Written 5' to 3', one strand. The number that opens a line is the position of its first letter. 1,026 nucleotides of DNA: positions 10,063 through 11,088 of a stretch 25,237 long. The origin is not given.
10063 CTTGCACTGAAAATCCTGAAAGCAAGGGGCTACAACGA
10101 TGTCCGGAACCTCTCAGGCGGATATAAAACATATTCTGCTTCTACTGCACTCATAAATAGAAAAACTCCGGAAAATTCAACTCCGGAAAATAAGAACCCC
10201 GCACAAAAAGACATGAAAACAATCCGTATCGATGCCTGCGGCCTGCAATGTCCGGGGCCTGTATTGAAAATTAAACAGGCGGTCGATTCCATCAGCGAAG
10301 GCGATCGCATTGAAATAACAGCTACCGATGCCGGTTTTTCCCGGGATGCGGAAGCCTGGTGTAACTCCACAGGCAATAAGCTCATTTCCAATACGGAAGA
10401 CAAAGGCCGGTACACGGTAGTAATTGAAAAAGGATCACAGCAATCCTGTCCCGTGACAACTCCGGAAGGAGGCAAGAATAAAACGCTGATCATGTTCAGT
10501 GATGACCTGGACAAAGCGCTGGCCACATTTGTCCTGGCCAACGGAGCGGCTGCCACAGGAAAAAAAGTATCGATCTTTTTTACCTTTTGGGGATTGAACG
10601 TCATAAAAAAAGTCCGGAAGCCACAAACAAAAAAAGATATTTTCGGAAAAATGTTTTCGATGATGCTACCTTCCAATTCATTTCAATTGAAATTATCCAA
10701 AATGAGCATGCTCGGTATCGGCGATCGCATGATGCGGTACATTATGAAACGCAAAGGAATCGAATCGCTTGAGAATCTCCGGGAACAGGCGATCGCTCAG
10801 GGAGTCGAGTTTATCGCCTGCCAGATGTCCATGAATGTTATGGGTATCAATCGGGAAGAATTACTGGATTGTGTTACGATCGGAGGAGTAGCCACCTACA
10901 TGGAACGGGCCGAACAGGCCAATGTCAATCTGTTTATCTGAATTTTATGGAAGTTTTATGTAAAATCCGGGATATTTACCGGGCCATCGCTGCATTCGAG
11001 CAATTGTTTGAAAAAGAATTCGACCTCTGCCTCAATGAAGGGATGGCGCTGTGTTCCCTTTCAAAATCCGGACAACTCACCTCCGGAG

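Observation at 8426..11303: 812-aa CoADR–rhodanese–TusA–DsrE fusion with a downstream MarR gene and an upstream palindrome. This is a candidate reactive-sulfur (persulfide/polysulfide) detoxification module.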

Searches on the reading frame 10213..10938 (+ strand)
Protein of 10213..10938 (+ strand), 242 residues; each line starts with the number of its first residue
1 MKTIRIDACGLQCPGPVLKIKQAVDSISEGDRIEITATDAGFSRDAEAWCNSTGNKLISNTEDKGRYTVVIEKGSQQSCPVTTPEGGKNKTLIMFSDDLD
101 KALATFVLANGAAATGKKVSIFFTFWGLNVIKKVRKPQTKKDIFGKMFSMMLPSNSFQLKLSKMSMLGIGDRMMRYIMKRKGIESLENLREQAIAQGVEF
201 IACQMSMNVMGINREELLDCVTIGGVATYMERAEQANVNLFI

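Call 19: search_protein_representatives(protein=window:10213-10938:+)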
Query: 242 residues. Proteins with E-value up to 0.001 (for the whole library): 3065; up to 1e-10: 948; up to 1e-30: 270. The best 150 are listed.
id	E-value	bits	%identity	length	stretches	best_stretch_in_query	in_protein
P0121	2.8e-112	389.9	74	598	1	1-242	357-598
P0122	8.0e-103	359.0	76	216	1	27-242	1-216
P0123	3.5e-102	356.9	75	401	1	22-242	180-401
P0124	5.9e-102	356.1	68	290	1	3-242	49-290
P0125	9.4e-101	352.2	73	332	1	21-242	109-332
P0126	6.5e-99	346.2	65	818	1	3-242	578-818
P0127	1.7e-83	295.7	73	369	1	50-242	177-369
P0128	9.2e-79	280.3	52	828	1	1-242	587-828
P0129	2.8e-78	278.7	54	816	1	3-242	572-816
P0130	2.6e-76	272.3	59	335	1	19-242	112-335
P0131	7.2e-76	270.8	57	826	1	3-242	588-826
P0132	1.8e-75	269.5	62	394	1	1-242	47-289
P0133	7.5e-75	267.5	52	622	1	4-242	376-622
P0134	6.8e-74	264.4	51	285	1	3-242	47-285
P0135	7.0e-74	264.3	50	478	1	2-242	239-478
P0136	7.3e-73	261.0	52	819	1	3-242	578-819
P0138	4.1e-72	258.5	44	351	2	3-242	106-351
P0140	2.2e-70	252.9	49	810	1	6-242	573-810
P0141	2.9e-70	252.5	50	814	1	5-242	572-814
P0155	1.4e-64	233.9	49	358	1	5-242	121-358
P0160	1.2e-63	230.8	45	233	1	11-239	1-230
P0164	7.2e-63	228.3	46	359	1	4-242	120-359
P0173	4.3e-61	222.5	46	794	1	8-242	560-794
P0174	8.8e-61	221.5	46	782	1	6-242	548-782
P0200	4.1e-54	199.7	38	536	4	81-240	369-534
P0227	2.1e-48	181.0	40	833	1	6-242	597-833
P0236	1.1e-46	175.4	37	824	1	5-242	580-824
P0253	8.5e-44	165.9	36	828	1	4-242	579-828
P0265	1.8e-42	161.6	39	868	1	5-242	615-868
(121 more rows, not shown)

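Call 25: search_solved_structures(query=window:10213-10938:+, max_evalue=0.01, show_alignments=4)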
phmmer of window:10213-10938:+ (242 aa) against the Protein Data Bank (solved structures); distinct sequences matched with E-value up to 0.01: 5.
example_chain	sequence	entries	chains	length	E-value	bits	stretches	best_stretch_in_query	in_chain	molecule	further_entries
3pnx_A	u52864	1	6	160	1.5e-27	99.6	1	88-242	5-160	Putative sulfurtransferase dsrE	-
2qs7_A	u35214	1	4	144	2.2e-15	59.9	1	86-241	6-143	Uncharacterized protein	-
1pav_A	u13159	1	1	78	3.6e-10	42.8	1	6-73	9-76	Hypothetical protein Ta1170/Ta1414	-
1dcj_A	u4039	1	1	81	3.3e-07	33.2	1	6-74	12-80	YHHP PROTEIN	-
3lvj_C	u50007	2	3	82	3.5e-07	33.1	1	6-74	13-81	Sulfurtransferase tusA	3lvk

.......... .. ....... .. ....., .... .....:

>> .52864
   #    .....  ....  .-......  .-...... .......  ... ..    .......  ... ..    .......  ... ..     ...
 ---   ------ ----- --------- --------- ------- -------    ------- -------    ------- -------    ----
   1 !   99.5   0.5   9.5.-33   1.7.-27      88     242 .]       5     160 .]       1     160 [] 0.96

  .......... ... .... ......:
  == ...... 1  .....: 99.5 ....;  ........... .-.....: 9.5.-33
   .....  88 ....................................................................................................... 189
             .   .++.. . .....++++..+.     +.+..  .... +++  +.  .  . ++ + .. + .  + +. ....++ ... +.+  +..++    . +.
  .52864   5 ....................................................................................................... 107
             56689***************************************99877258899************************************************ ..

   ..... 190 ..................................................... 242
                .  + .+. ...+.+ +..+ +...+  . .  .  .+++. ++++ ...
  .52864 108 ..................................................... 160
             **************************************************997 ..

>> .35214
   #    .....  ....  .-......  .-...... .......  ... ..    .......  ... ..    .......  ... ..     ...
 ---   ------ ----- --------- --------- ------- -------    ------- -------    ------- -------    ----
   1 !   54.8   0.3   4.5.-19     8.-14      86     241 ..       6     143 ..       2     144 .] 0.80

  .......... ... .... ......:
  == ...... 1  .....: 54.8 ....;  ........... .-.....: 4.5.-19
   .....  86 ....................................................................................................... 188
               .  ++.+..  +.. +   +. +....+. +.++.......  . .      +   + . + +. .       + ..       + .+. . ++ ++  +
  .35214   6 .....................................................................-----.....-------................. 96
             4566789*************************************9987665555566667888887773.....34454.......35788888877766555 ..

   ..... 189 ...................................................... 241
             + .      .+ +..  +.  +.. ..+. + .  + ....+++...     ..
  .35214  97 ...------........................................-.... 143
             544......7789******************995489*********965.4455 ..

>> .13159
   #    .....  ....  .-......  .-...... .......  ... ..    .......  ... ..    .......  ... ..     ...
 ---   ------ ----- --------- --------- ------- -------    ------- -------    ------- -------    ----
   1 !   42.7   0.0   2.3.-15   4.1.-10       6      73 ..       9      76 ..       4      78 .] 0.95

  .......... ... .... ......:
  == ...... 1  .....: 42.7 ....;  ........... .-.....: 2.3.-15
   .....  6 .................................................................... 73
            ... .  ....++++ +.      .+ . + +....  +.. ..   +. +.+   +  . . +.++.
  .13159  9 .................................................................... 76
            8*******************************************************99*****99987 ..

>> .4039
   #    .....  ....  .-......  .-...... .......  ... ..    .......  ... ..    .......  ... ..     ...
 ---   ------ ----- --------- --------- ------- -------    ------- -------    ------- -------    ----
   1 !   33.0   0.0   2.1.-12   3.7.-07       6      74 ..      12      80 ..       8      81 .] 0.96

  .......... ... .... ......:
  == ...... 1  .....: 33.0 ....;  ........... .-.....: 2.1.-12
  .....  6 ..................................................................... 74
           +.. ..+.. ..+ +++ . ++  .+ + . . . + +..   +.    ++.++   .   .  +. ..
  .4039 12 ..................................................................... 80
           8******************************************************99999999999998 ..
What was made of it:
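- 10225..10431 (+): TusA domain (aa 575-643). The CPxP Cys583 codon is at 10249-10251. It aligns with E. coli TusA/YhhP 1dcj, LRCPEP (call 25).
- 10477..10935 (+): DsrE_2 (DrsE_2) domain (aa 659-811). The Cys773 codon is at 10819-10821. PDB 3pnx matches at 1.5e-27 with ACQ(L/M)S aligned (call 25).
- The TusA alignment to 1dcj and 3lvj is in call 25.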

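Call 27: list_cluster_members(proteins=[P0236, P0140, P0173, P0253, P0136, P0265, P0174, P0141, P0227, P0128])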
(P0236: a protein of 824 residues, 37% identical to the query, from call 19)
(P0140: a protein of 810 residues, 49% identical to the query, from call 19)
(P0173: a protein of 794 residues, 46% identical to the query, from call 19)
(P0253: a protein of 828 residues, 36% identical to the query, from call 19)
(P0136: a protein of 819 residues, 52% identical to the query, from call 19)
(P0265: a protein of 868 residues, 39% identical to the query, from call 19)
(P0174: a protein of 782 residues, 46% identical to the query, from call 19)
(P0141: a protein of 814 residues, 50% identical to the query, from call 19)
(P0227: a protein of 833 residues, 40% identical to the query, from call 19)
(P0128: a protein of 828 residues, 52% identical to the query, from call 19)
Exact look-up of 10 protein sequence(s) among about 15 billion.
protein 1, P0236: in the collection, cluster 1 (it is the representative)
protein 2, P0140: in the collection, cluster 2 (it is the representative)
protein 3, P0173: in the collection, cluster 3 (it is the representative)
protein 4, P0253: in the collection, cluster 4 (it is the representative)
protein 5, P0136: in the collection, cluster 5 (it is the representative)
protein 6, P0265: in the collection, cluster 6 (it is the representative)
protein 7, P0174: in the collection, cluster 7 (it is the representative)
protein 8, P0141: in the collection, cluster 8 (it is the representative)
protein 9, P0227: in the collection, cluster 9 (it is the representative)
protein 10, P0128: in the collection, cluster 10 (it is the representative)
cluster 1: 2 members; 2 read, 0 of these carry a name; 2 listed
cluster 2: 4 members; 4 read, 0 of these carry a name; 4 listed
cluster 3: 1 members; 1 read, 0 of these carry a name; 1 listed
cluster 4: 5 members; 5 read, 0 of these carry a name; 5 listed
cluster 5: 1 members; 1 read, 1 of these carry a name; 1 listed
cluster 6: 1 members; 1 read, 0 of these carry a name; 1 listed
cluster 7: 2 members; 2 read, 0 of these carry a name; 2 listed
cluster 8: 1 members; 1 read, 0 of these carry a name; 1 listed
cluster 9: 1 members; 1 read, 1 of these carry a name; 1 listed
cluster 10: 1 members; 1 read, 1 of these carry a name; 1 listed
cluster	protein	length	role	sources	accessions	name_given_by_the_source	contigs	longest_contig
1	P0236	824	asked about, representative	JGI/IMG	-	-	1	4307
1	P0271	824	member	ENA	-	-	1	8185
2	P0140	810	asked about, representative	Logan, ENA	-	-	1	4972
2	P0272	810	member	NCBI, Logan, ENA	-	-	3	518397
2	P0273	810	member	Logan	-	-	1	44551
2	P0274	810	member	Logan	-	-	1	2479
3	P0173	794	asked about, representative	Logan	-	-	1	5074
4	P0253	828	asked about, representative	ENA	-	-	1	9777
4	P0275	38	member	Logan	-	-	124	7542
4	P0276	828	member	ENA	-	-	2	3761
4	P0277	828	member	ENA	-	-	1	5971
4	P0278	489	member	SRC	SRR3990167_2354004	-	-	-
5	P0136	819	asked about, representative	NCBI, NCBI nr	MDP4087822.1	MAG: DsrE/DsrF/DrsH-like family protein [Bacillota bacterium] | DsrE/DsrF/DrsH-like family protein [Bacillota bacterium]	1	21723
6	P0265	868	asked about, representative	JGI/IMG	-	-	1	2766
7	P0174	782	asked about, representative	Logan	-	-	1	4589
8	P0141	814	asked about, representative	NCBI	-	-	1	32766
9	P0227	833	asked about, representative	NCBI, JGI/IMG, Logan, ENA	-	NADPH-dependent 2,4-dienoyl-CoA reductase/sulfur reductase-like enzyme/peroxiredoxin ...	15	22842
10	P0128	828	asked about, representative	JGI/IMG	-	NADPH-dependent 2,4-dienoyl-CoA reductase/sulfur reductase-like enzyme/peroxiredoxin ...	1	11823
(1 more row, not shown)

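Call 55: find_encoding_contigs(protein=P0136, flank=6000, max_places=2)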
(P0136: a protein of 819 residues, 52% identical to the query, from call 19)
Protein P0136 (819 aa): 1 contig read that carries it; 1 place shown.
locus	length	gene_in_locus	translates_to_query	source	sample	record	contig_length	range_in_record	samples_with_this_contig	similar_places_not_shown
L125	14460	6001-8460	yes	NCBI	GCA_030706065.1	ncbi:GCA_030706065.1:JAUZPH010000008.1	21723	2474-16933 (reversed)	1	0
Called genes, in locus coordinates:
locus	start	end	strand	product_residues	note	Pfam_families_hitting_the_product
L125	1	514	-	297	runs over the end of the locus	PF01261:AP_endonuc_2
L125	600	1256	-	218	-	PF20092:DUF6483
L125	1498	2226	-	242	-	PF04256:DUF434, PF18481:DUF5616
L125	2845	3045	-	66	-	-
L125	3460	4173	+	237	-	PF01810:LysE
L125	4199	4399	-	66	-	PF00269:SASP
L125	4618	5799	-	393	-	PF01545:Cation_efflux, PF16916:ZT_dimer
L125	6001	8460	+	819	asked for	PF07992:Pyr_redox_2, PF13738:Pyr_redox_3 (faint), PF00070:Pyr_redox (weak), PF02852:Pyr_redox_dim, PF00581:Rhodanese, PF01206:TusA, PF13686:DrsE_2, PF02635:DsrE (weak)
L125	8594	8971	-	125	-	-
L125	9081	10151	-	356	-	-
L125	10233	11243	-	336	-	PF09992:NAGPA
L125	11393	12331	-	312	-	PF19777:DUF6263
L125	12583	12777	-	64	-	PF01361:Tautomerase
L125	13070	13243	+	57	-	-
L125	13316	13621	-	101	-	-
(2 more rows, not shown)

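Call 56: find_encoding_contigs(protein=P0227, flank=6000, max_places=2)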
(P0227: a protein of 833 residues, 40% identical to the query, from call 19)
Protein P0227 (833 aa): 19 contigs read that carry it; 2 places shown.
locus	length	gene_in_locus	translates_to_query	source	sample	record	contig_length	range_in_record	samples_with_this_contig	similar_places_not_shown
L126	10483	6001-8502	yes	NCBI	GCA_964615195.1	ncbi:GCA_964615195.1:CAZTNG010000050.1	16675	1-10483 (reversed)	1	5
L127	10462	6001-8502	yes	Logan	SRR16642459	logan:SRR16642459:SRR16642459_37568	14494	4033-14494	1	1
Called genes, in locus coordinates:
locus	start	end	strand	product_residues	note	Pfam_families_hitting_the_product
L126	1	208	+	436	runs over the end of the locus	PF08245:Mur_ligase_M, PF02875:Mur_ligase_C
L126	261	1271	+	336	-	PF05036:SPOR (weak)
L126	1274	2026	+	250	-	PF01784:DUF34_NIF3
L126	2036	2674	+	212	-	PF01243:PNPOx_N, PF10590:PNP_phzG_C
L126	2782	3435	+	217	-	PF00730:HhH-GPD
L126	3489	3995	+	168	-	PF02870:Methyltransf_1N (weak), PF01035:DNA_binding_1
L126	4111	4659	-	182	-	PF00258:Flavodoxin_1 (faint), PF12641:Flavodoxin_3 (weak), PF12682:Flavodoxin_4, PF12724:Flavodoxin_5 (faint)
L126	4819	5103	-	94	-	-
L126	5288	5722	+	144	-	PF00293:NUDIX, PF14815:NUDIX_4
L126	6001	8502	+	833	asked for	PF07992:Pyr_redox_2, PF13738:Pyr_redox_3, PF00070:Pyr_redox, PF02852:Pyr_redox_dim, PF00581:Rhodanese, PF01206:TusA, PF02635:DsrE (weak), PF13686:DrsE_2, +3 more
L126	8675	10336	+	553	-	PF02384:N6_Mtase (weak), PF07669:Eco57I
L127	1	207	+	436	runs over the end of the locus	PF08245:Mur_ligase_M, PF02875:Mur_ligase_C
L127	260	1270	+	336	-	PF05036:SPOR (weak)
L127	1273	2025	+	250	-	PF01784:DUF34_NIF3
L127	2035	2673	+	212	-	PF01243:PNPOx_N, PF10590:PNP_phzG_C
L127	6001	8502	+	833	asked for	PF07992:Pyr_redox_2, PF13738:Pyr_redox_3, PF00070:Pyr_redox, PF02852:Pyr_redox_dim, PF00581:Rhodanese, PF01206:TusA, PF02635:DsrE (weak), PF13686:DrsE_2, +3 more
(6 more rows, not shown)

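Call 68: search_protein_families(library=pfam, proteins=[P0155, P0138, P0164, P0124, P0160, P0200], max_evalue=0.00001)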
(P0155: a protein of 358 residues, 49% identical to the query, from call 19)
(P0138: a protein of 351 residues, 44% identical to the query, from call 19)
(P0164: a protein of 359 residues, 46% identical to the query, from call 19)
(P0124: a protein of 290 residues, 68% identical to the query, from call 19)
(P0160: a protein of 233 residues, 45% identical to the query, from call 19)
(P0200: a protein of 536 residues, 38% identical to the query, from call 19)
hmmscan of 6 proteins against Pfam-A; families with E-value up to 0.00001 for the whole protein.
P0155 (358 aa): 4 families
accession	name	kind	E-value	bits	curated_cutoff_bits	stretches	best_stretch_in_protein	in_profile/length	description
PF13686.11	DrsE_2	-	5e-54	182.9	25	1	204-357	5-156/156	DsrE/DsrF/DrsH-like family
PF01206.22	TusA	-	6.5e-20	71.2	28.6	1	121-189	2-70/70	Sulfurtransferase TusA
PF00581.25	Rhodanese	-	2.2e-18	67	22.2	1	15-97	4-101/102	Rhodanese-like domain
PF02635.20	DsrE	-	1.3e-08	35.5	22.7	0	298-346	56-104/116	DsrE/DsrF-like family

P0138 (351 aa): 3 families
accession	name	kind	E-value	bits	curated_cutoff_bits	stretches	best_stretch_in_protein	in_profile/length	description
PF13686.11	DrsE_2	-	1.2e-60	204.4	25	1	195-350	2-156/156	DsrE/DsrF/DrsH-like family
PF01206.22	TusA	-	1.1e-33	115.3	28.6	2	108-165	2-59/70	Sulfurtransferase TusA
PF02635.20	DsrE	-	4.4e-10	40.2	22.7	1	208-340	15-105/116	DsrE/DsrF-like family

P0164 (359 aa): 4 families
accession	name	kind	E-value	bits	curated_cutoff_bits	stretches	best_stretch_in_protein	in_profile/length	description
PF13686.11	DrsE_2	-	3.7e-58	196.3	25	1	207-358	5-156/156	DsrE/DsrF/DrsH-like family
PF00581.25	Rhodanese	-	1.5e-17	64.3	22.2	1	9-94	3-100/102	Rhodanese-like domain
PF01206.22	TusA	-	1.8e-16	60.1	28.6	1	122-189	3-70/70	Sulfurtransferase TusA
PF02635.20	DsrE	-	1.2e-08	35.6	22.7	0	292-346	47-103/116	DsrE/DsrF-like family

P0124 (290 aa): 3 families
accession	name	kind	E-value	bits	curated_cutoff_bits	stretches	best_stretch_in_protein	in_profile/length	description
PF13686.11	DrsE_2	-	3.5e-59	199.7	25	1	136-289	3-156/156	DsrE/DsrF/DrsH-like family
PF01206.22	TusA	-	6.7e-19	68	28.6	1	51-119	2-70/70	Sulfurtransferase TusA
PF02635.20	DsrE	-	1.1e-08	35.7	22.7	0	230-284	56-110/116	DsrE/DsrF-like family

P0160 (233 aa): 3 families
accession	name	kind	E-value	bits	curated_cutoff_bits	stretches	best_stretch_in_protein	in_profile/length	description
PF13686.11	DrsE_2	-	1.7e-52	178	25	1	80-231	3-155/156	DsrE/DsrF/DrsH-like family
PF02635.20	DsrE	-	3.3e-11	43.8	22.7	1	170-233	53-116/116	DsrE/DsrF-like family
PF01206.22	TusA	-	7.9e-08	32.5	28.6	1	1-57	8-64/70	Sulfurtransferase TusA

P0200 (536 aa): 3 families
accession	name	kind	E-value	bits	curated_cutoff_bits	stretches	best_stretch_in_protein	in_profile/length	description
PF01206.22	TusA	-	2.4e-50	168.7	28.6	3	6-75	2-68/70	Sulfurtransferase TusA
PF13686.11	DrsE_2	-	6.6e-38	130.5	25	1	380-534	7-155/156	DsrE/DsrF/DrsH-like family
PF02635.20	DsrE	-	5.6e-07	30.2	22.7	0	473-531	55-111/116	DsrE/DsrF-like family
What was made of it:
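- On CstA-type multidomain sulfurtransferase: Free-standing homologues exist (call 68).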
